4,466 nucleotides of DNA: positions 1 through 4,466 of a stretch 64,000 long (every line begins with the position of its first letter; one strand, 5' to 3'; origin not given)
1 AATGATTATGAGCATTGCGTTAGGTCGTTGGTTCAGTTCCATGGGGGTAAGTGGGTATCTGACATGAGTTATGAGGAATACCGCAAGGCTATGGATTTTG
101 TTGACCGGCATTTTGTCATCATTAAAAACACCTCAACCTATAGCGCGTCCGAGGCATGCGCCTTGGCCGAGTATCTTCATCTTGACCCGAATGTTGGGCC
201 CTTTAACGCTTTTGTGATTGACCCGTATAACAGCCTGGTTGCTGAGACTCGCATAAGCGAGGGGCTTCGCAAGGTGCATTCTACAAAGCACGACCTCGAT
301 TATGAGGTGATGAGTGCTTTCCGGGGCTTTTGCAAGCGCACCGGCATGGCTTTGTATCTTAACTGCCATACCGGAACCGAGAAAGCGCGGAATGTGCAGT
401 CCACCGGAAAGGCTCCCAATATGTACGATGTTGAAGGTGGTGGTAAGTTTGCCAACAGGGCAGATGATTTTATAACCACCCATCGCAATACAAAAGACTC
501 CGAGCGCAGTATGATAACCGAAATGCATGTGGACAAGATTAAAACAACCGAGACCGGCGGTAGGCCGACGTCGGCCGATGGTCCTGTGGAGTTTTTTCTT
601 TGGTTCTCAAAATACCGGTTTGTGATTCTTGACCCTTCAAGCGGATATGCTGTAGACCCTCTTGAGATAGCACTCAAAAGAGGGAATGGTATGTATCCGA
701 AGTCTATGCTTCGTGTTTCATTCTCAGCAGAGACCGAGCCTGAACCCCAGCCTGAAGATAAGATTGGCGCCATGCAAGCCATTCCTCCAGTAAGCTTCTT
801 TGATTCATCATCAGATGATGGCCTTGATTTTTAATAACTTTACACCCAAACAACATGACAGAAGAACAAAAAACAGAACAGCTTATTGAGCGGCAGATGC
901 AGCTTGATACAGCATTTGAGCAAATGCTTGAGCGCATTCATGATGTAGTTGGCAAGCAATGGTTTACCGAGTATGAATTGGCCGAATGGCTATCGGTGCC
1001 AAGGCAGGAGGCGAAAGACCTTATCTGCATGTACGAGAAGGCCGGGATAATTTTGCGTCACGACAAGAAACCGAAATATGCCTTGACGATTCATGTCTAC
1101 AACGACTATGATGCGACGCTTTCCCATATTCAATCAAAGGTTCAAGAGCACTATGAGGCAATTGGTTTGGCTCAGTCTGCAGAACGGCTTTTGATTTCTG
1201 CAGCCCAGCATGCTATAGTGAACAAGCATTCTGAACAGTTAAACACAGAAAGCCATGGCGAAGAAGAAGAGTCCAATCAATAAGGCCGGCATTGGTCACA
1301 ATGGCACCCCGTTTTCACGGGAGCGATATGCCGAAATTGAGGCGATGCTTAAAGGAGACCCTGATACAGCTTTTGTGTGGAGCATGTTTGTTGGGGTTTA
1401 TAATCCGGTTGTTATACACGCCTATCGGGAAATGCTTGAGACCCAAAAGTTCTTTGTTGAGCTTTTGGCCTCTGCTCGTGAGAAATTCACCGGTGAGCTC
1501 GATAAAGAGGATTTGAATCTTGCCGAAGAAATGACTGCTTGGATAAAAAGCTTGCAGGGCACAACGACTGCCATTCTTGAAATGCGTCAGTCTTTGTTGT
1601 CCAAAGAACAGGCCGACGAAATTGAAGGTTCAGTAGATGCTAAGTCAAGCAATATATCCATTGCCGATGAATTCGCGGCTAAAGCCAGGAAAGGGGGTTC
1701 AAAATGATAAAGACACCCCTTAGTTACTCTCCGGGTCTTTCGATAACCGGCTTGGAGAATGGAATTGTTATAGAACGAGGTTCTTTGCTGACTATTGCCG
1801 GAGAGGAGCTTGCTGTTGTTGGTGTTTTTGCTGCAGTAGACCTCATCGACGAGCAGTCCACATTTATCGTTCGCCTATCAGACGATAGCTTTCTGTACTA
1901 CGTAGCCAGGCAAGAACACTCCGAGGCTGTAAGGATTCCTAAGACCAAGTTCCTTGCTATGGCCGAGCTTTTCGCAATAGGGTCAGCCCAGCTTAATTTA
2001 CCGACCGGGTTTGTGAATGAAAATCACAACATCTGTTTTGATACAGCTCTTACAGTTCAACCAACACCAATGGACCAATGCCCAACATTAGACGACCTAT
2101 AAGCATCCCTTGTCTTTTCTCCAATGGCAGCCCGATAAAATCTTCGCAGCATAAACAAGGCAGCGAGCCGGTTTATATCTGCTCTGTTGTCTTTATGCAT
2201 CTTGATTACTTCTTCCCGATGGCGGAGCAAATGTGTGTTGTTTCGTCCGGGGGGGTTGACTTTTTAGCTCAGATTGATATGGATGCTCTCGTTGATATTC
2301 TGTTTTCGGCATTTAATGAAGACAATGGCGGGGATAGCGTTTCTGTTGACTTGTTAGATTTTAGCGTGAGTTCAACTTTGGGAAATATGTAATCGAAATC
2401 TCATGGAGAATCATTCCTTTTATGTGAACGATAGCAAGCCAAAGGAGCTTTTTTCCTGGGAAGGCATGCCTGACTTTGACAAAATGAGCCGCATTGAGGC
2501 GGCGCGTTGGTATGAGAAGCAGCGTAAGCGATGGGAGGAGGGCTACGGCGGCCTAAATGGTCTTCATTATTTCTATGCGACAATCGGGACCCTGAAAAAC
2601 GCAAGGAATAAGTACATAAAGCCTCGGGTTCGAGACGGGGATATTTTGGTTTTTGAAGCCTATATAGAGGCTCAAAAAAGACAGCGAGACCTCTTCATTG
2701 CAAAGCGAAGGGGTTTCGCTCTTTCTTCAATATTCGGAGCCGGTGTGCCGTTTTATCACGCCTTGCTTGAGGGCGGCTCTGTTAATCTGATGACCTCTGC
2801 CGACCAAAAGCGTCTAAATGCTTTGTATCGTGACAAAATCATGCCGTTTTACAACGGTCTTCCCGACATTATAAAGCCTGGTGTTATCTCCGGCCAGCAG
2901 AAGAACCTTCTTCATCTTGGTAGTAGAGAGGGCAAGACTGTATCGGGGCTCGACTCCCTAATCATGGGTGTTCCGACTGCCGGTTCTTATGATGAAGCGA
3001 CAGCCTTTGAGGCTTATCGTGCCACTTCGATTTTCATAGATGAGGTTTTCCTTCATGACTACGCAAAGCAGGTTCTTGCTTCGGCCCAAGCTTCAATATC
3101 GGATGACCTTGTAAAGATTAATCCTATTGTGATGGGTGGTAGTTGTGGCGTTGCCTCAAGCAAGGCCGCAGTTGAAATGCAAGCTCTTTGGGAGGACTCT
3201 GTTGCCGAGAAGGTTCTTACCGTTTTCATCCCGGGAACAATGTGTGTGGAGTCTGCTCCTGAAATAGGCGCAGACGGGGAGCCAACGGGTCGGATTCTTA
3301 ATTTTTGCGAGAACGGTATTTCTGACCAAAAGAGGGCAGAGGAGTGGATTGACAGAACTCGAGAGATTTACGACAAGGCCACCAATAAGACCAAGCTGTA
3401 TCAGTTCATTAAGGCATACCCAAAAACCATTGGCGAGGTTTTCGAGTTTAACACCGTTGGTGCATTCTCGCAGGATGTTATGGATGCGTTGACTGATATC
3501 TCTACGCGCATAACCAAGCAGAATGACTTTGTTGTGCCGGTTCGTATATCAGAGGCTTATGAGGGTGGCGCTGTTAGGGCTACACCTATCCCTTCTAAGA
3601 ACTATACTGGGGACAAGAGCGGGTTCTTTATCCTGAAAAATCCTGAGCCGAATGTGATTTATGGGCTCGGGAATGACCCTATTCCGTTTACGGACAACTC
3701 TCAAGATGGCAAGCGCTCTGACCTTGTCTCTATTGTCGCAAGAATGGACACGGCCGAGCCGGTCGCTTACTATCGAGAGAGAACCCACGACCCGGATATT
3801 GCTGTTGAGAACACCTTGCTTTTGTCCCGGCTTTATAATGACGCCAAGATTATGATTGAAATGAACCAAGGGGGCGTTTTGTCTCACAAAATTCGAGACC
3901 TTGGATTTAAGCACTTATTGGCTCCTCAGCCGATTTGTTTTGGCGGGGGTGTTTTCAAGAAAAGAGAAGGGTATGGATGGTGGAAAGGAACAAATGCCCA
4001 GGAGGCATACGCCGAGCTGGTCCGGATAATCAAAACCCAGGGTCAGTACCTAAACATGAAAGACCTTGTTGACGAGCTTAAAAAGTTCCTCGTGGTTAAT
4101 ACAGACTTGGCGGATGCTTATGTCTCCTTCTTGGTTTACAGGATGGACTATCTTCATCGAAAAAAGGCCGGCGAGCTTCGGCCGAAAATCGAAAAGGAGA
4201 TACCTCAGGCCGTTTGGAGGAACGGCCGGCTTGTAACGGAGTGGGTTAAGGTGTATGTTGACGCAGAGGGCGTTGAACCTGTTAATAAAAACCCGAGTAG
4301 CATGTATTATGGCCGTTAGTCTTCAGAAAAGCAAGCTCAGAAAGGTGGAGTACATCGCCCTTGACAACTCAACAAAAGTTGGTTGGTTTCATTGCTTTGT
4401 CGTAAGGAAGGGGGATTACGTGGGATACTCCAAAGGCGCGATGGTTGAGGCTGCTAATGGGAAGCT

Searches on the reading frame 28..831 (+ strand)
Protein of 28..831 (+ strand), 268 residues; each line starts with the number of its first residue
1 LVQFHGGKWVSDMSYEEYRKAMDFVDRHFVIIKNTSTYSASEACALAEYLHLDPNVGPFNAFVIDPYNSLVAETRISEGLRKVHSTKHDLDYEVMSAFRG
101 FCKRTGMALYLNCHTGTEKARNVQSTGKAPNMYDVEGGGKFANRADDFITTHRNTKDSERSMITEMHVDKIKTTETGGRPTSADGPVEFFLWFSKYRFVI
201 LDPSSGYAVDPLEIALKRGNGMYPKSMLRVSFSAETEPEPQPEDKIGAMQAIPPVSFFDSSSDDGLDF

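Call 27: search_protein_families(library=pfam, alignment_id=A3, max_evalue=0.001)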
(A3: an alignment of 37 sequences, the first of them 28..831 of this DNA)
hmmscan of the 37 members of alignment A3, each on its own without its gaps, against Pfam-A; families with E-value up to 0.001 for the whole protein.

A. member 1, window:28-831:+ (268 aa): 0 families

B. families by the number of members that match (of 37 scanned): 5 families
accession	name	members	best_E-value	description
PF25731.1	crAss_MUZ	1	1.2e-31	Crassvirus muzzle protein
PF13539.11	Peptidase_M15_4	1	1.4e-17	D-alanyl-D-alanine carboxypeptidase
PF02557.22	VanY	1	1.7e-08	D-alanyl-D-alanine carboxypeptidase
PF16190.11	E1_FCCH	1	2.6e-06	Ubiquitin-activating enzyme E1 FCCH domain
PF24228.1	CrAss_Ring_1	1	0.00076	Phage tail ring protein 1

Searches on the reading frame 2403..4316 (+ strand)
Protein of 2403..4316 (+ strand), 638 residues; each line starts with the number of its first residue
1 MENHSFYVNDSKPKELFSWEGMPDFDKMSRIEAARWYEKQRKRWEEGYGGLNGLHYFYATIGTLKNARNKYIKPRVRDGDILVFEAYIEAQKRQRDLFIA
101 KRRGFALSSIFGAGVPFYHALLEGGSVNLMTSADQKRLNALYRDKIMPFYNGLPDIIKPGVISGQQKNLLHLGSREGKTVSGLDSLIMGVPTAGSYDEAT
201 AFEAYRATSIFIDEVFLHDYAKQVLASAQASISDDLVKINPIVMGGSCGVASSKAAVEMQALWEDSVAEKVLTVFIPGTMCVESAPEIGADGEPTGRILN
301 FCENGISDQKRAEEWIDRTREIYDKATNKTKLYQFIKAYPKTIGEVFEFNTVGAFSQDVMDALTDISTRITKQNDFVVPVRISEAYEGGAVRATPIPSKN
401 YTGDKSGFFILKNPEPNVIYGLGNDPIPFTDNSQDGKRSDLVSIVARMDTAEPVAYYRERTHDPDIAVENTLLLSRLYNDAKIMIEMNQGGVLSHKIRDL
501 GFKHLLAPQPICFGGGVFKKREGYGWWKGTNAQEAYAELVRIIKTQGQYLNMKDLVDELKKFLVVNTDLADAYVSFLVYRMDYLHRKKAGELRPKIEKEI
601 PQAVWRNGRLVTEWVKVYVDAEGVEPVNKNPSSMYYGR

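Call 17: search_protein_families(library=phrogs, proteins=[window:2403-4316:+], max_evalue=0.001)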
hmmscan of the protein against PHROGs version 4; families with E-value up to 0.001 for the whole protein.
window:2403-4316:+ (638 aa): 0 families

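Call 64: search_dna_similar(query=window:2403-4316:+, collection=phages, mode=protein, max_evalue=0.00001, max_rows=15)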
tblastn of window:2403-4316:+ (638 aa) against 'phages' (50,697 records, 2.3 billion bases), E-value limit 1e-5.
No match.
